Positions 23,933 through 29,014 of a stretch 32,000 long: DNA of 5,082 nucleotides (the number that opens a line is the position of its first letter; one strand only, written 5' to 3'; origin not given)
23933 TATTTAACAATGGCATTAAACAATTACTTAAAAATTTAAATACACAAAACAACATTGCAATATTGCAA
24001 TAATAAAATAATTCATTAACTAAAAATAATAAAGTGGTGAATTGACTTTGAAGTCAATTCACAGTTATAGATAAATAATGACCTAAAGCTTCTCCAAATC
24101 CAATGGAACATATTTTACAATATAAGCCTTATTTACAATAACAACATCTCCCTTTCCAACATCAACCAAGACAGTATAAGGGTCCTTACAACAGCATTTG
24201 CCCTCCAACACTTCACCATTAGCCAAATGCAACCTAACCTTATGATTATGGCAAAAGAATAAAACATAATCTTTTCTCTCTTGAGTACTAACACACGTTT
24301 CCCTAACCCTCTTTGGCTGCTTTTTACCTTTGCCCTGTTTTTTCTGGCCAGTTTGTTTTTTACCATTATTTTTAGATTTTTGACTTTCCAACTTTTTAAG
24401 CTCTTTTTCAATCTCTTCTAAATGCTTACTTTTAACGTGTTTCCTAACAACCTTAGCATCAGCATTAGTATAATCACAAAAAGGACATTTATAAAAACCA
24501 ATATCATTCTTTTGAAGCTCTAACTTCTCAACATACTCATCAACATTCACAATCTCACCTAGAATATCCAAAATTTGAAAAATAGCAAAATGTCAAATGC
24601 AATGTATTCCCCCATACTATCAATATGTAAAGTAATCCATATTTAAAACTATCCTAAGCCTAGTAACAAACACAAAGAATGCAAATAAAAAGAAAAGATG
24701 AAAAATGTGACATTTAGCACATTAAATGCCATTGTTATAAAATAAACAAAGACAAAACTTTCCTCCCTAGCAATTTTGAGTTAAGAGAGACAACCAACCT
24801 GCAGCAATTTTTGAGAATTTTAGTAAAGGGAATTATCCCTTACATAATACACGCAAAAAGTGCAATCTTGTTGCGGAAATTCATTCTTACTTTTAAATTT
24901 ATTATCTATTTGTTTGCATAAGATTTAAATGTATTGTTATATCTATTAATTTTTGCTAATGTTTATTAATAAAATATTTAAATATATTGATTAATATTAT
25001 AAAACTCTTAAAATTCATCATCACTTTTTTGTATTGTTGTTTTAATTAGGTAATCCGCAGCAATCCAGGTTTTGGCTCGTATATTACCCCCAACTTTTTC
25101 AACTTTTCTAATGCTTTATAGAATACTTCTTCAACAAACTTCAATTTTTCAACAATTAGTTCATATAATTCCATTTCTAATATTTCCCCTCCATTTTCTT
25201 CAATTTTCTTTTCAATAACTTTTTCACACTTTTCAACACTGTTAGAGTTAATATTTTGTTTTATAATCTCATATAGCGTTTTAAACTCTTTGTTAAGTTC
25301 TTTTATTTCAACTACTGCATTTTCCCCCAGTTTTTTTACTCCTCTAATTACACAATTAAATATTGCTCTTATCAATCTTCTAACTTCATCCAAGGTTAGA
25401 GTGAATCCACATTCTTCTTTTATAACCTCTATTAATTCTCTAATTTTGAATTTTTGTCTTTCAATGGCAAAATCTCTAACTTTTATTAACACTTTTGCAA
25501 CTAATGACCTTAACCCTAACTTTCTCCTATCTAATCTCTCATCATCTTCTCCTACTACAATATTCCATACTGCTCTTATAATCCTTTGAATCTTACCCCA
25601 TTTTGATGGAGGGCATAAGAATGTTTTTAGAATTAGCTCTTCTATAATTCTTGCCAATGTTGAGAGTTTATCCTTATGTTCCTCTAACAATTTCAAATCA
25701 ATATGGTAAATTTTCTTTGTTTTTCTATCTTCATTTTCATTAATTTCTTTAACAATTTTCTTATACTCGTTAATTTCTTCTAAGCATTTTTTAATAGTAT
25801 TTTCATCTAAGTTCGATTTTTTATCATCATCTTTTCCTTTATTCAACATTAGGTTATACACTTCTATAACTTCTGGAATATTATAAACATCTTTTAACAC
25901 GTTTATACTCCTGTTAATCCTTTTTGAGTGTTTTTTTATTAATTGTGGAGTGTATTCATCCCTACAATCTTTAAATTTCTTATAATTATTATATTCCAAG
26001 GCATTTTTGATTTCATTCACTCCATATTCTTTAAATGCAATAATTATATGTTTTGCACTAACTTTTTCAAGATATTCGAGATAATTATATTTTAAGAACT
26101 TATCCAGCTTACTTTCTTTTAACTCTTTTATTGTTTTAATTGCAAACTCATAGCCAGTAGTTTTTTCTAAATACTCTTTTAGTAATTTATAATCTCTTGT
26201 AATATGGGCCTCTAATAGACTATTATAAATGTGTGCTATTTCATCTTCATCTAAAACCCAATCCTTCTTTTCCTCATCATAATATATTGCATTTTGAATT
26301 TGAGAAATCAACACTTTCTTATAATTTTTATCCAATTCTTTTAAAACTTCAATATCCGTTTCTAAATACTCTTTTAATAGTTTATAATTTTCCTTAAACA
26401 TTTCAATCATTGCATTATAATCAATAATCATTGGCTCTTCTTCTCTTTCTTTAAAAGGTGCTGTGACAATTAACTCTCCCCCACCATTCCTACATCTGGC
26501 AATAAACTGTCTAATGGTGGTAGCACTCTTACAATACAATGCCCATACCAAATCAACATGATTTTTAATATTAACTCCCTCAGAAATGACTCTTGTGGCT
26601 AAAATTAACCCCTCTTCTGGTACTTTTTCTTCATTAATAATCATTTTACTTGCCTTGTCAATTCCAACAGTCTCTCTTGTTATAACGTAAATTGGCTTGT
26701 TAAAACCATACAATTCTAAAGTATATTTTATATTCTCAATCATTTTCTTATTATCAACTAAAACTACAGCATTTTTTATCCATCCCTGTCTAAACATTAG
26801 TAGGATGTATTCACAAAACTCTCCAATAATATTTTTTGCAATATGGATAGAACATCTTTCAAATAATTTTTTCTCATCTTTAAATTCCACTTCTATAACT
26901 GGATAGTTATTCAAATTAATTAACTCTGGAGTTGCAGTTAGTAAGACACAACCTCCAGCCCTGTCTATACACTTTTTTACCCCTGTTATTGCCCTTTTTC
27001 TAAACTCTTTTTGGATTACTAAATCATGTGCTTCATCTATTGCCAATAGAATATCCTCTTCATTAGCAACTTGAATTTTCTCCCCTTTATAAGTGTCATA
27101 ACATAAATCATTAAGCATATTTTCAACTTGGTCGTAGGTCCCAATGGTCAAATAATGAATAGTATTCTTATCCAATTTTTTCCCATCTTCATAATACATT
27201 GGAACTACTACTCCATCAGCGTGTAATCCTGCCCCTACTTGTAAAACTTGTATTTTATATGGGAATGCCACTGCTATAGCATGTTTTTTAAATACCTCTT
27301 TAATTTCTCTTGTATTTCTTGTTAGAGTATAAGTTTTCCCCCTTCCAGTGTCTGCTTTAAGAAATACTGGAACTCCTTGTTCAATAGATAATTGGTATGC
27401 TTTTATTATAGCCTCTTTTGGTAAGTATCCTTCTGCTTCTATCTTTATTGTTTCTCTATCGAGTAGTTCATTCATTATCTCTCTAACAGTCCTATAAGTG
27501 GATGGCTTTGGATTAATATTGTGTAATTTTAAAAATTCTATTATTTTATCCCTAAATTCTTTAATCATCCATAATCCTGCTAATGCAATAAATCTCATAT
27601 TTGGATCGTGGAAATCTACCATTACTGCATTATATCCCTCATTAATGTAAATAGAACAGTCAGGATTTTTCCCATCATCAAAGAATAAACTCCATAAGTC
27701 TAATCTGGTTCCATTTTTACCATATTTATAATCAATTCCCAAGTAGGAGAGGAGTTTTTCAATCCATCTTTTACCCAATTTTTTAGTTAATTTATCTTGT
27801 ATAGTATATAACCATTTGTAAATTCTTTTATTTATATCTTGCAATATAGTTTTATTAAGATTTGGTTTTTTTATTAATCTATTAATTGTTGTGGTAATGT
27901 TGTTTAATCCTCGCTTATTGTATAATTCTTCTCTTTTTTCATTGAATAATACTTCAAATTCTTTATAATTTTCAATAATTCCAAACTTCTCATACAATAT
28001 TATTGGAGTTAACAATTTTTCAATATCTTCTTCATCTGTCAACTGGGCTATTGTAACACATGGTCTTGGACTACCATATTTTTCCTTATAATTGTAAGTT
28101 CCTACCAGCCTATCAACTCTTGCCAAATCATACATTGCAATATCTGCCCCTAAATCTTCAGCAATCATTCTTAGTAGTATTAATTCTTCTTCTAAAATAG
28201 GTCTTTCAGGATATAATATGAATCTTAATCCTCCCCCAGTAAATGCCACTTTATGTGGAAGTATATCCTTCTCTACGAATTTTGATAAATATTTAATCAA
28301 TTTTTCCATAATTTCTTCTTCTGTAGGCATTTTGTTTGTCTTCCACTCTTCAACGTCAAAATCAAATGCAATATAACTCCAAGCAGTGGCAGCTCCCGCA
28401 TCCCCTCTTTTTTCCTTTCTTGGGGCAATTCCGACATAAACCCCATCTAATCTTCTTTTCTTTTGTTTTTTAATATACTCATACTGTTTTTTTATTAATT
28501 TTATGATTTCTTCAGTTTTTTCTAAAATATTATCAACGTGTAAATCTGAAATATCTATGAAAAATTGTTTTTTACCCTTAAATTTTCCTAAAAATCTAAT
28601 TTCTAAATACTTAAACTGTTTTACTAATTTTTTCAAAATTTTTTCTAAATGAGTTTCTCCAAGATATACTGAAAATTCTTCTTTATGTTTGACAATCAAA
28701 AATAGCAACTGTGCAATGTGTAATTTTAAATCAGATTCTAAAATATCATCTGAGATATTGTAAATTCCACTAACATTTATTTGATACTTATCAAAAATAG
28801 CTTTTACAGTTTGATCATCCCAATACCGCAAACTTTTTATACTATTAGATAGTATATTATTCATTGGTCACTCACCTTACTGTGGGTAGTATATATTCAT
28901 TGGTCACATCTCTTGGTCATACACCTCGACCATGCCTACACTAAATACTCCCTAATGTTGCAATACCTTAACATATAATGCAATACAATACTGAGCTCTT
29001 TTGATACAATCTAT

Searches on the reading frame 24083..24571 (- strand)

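Call 10: search_protein_families(library=pfam, proteins=[window:24083-24571:-], max_evalue=0.01)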
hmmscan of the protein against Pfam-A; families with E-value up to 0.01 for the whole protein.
window:24083-24571:- (162 aa): 7 families
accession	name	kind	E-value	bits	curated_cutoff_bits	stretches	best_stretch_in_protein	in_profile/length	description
PF23225.1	zf-C2H2_7th_ZNF462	-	7.1e-06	26.1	27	1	27-50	5-28/42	Zinc finger protein 462, seventh C2H2 zinc finger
PF05605.18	zf-Di19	-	0.00078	20.1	27.5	1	27-53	3-28/54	Drought induced 19 protein (Di19), zinc-binding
PF17003.11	Actin_micro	-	0.00087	19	27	1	10-66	197-253/354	Putative actin-like family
PF23611.1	zf-C2H2_16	-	0.0012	19.2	27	1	27-47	1-21/26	C2H2 zinc finger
PF13909.12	zf-H2C2_5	-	0.0024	17.9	27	1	27-50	1-24/26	C2H2-type zinc-finger domain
PF04780.17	DUF629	-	0.0056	15.8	23.1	1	26-64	56-94/465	Protein of unknown function (DUF629)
PF17209.9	Hfq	-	0.0093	16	27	0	109-156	13-59/64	Hfq protein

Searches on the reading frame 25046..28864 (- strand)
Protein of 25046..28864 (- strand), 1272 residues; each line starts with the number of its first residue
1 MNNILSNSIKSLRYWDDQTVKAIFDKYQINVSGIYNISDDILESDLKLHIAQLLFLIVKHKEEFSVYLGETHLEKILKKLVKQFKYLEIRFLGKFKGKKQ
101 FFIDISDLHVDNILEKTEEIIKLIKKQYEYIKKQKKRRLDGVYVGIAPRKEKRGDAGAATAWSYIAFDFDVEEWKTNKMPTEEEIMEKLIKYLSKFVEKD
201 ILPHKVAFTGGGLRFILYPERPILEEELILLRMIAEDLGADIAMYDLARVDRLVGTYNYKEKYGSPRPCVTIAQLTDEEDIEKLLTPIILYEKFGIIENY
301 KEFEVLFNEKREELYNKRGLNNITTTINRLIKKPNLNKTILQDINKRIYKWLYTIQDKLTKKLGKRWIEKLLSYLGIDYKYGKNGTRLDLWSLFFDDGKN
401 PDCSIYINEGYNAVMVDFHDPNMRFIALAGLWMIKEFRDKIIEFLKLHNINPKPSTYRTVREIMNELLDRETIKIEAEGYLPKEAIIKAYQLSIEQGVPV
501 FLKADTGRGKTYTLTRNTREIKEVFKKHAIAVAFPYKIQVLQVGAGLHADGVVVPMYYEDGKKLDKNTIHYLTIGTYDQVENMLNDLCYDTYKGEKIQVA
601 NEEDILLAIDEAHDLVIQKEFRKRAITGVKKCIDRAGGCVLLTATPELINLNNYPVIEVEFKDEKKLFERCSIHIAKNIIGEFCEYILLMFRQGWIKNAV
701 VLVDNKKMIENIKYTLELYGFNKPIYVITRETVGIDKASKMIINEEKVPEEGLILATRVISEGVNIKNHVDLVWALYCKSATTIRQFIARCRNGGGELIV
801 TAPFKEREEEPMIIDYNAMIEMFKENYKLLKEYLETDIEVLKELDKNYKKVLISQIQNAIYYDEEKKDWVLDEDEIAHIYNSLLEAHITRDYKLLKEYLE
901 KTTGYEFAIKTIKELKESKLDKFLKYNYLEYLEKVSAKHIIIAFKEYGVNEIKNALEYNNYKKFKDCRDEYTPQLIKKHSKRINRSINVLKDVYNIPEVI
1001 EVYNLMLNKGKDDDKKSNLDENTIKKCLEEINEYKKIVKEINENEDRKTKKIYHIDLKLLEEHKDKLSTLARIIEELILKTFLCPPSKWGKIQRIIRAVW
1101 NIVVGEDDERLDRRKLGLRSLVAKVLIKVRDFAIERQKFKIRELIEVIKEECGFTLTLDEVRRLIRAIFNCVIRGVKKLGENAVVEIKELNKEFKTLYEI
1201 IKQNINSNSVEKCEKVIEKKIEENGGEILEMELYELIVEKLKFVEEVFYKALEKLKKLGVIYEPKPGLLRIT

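Call 10: search_protein_families(library=pfam, proteins=[window:25046-28864:-], max_evalue=0.01)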
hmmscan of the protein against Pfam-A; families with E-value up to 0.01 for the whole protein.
window:25046-28864:- (1272 aa): 3 families
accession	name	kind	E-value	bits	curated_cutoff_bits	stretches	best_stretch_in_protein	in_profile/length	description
PF04851.21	ResIII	-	1.5e-05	25.4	22.5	1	495-647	21-163/164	Type III restriction enzyme, res subunit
PF00270.35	DEAD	-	0.00025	21.3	26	1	494-649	11-162/167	DEAD/DEAH box helicase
PF13401.12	AAA_22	-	0.0093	16.7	27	0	501-649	9-127/130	AAA domain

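Call 31: find_related_loci(query=window:25046-28864:-, collection=viral_contigs, flank=10000)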
Query window:25046-28864:- (1272 aa) in viral_contigs; peptide patterns used: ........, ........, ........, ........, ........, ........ (x = any residue, [..] = any of these).
25 stretches matched a pattern, but none encodes a relative of the query by tblastn (E <= 1e-3).

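Call 33: find_homologous_proteins(query=window:25046-28864:-, max_evalue=0.00001)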
Query window:25046-28864:- (1272 aa): 6 proteins with E <= 0.00001 among 8000 candidates.
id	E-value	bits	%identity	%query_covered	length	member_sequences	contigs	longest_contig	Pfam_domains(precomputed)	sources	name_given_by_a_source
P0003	0.0e+0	2537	90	100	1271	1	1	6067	PF04851.22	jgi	-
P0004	0.0e+0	2486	89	100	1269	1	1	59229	PF04851.22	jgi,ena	-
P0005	0.0e+0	2420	100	86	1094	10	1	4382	PF04851.22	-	-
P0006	0.0e+0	2150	78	97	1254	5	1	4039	PF04851.22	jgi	jgi:hypothetical protein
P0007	0.0e+0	1994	71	100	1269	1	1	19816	PF00270.36,PF04851.22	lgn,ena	-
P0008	4.8e-188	646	37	99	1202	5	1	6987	PF00270.36,PF13401.13,PF04851.22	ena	-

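Call 34: find_encoding_contigs(protein=P0004, flank=10000, max_places=3)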
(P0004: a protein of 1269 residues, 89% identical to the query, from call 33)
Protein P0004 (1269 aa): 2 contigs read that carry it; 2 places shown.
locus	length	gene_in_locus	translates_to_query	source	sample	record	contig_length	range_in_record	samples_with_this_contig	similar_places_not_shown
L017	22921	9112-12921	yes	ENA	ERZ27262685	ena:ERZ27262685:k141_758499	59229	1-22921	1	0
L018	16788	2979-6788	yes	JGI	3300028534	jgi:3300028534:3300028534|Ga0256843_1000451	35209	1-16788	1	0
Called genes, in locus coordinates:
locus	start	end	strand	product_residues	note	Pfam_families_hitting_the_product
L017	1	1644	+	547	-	?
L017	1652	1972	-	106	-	-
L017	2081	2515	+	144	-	PF01878:EVE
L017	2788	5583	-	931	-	PF00005:ABC_tran (faint), PF02463:SMC_N (faint), PF13175:AAA_15, PF13304:AAA_21, PF20469:OLD-like_TOPRIM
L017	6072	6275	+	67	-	PF00125:Histone, PF00808:CBFD_NFYB_HMF, PF02969:TAF (weak), PF15511:CENP-T_C (faint), PF15630:CENP-S (weak)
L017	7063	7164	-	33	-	-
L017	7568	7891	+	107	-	-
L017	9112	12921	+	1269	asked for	PF04851:ResIII (weak)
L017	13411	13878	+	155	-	PF23225:zf-C2H2_7th_ZNF462 (weak)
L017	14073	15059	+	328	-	-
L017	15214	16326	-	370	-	PF09369:MZB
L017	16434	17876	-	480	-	PF04851:ResIII, PF00270:DEAD, PF00271:Helicase_C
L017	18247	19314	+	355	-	PF01637:ATPase_2, PF13191:AAA_16, PF13173:AAA_14 (faint), PF13401:AAA_22 (weak), PF21690:MJ1010-like_2nd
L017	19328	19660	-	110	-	-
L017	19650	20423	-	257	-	PF00142:Fer4_NifH (faint), PF01656:CbiA, PF02374:ArsA_ATPase, PF06564:CBP_BcsQ, PF09140:MipZ (weak), PF10609:ParA, PF13614:AAA_31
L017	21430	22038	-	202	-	-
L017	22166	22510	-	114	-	-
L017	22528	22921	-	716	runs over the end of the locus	-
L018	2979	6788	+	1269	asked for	PF04851:ResIII (weak)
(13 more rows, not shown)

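Call 35: find_encoding_contigs(protein=P0007, flank=10000, max_places=3)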
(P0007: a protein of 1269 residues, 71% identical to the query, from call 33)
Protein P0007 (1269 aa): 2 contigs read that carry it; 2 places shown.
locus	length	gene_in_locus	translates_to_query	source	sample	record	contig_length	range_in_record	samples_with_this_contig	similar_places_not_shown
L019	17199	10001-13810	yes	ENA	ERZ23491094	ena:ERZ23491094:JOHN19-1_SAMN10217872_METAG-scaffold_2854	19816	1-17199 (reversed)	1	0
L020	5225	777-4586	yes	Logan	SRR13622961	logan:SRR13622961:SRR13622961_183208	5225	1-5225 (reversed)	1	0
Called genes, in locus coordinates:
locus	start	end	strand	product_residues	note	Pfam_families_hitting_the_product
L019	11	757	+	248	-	-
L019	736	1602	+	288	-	-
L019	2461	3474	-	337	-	PF01637:ATPase_2, PF13191:AAA_16, PF24883:NPHP3_N (faint), PF13173:AAA_14 (weak), PF13401:AAA_22, PF21690:MJ1010-like_2nd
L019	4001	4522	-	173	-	PF13384:HTH_23 (weak)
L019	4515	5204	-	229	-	PF00589:Phage_integrase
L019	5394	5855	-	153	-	PF01850:PIN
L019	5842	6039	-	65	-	PF01954:AF2212-like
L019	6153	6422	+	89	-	-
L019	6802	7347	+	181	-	PF13091:PLDc_2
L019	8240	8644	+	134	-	-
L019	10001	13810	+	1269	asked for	PF00270:DEAD, PF04851:ResIII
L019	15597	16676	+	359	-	PF01637:ATPase_2, PF10443:RNA12 (faint), PF13191:AAA_16 (faint), PF13173:AAA_14 (faint), PF13401:AAA_22, PF00004:AAA (faint), PF21690:MJ1010-like_2nd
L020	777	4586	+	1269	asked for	PF00270:DEAD, PF04851:ResIII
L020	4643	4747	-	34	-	-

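Call 41: find_related_loci(query=A2, collection=genome_contigs, flank=10000)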
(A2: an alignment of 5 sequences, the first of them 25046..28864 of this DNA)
Query A2 (1272 aa) in genome_contigs; peptide patterns used: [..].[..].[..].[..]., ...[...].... (x = any residue, [..] = any of these).
132 stretches matched a pattern; 1 encode a relative of the query (tblastn E <= 1e-3); 1 distinct loci.
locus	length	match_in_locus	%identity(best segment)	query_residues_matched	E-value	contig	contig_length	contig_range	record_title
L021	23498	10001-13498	39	49-1269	1e-176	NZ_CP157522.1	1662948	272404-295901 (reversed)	Methanothermococcus sp. Ax23 chromosome, complete genome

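Call 80: find_encoding_contigs(protein=P0008, flank=10000, max_places=3)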
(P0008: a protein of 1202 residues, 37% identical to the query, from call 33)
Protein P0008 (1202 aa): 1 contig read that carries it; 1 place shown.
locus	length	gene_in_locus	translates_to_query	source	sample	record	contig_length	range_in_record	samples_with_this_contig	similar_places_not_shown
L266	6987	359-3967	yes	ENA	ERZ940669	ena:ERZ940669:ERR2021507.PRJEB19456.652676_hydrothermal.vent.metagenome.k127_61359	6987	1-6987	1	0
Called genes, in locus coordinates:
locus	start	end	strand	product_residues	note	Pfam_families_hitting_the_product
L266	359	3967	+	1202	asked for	PF04851:ResIII, PF00270:DEAD, PF13401:AAA_22 (faint)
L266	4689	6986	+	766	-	?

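Call 85: search_dna_similar(query=window:25046-28864:-, collection=plasmids, mode=protein, max_rows=10)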
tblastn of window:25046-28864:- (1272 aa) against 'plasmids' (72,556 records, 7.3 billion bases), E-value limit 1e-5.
No match.
